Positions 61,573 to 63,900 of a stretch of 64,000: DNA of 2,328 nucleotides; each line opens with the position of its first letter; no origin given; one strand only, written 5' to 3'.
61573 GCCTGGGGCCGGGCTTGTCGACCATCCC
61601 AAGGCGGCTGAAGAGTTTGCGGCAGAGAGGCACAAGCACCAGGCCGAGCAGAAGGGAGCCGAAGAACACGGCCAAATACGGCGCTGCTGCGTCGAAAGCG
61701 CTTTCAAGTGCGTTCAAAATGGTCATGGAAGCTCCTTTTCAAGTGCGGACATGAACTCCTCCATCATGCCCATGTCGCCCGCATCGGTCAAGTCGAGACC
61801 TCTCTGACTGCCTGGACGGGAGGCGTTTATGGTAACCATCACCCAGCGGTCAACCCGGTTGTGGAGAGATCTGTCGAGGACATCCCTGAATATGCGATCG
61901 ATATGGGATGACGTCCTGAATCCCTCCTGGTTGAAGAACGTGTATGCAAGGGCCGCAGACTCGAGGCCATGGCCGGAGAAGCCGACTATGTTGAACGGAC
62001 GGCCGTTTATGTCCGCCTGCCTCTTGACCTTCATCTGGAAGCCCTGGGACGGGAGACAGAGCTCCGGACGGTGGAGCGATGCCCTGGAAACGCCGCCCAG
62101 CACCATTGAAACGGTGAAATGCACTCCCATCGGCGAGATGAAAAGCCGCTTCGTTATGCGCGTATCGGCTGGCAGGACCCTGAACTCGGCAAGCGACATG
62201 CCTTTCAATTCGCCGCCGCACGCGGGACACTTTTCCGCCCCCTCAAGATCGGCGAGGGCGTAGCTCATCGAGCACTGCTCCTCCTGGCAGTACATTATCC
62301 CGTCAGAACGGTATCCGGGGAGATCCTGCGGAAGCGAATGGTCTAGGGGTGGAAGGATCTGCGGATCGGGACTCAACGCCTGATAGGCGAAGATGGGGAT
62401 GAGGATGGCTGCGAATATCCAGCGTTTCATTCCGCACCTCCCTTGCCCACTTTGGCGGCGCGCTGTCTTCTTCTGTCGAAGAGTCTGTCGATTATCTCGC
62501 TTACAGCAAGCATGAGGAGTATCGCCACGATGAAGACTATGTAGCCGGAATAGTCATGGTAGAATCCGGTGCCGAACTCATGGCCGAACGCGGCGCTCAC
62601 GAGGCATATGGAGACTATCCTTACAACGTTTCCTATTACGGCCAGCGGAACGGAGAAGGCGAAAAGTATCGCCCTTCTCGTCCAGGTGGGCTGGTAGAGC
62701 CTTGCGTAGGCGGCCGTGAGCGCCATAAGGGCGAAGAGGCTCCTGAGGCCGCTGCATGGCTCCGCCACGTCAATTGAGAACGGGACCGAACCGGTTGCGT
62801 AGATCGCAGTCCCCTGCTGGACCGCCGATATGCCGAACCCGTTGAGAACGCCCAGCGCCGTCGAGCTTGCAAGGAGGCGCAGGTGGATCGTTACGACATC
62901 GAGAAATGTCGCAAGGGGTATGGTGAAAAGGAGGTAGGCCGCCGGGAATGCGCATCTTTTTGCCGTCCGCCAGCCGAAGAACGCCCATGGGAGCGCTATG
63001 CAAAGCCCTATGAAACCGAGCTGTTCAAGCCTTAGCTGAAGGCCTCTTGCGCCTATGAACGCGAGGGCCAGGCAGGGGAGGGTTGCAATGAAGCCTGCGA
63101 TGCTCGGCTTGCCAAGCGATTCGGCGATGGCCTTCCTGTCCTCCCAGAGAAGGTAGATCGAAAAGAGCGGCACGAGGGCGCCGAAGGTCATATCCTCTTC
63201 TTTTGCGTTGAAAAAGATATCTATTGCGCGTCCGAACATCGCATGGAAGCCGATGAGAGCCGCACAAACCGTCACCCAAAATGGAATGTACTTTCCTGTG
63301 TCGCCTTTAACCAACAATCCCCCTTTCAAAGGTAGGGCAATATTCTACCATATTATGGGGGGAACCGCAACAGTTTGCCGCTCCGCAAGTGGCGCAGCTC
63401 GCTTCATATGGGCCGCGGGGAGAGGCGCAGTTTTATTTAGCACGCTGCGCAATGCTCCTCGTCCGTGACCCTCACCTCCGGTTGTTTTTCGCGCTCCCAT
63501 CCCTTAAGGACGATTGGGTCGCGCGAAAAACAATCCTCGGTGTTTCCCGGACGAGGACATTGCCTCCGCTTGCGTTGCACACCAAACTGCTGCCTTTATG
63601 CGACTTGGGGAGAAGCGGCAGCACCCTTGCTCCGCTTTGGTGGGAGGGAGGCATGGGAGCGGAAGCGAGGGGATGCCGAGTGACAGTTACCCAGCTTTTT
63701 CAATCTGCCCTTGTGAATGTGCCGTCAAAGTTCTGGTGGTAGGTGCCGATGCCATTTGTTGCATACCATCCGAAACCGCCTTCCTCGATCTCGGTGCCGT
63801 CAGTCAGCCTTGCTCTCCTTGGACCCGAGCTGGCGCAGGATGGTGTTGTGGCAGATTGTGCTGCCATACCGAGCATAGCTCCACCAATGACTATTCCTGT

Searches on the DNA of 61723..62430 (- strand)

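Call 37: search_rna_families(sources=[L009], threshold=evalue, max_evalue=1)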
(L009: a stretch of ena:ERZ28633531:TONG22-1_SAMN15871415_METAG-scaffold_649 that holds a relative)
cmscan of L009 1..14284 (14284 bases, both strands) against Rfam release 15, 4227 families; matches with E-value up to 1: 0.
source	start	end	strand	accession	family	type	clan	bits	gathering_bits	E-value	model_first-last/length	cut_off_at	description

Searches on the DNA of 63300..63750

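Call 88: search_rna_families(source=window, start=63300, end=63750, threshold=evalue, max_evalue=5)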
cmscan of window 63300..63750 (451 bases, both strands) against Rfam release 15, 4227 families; matches with E-value up to 5: 0.
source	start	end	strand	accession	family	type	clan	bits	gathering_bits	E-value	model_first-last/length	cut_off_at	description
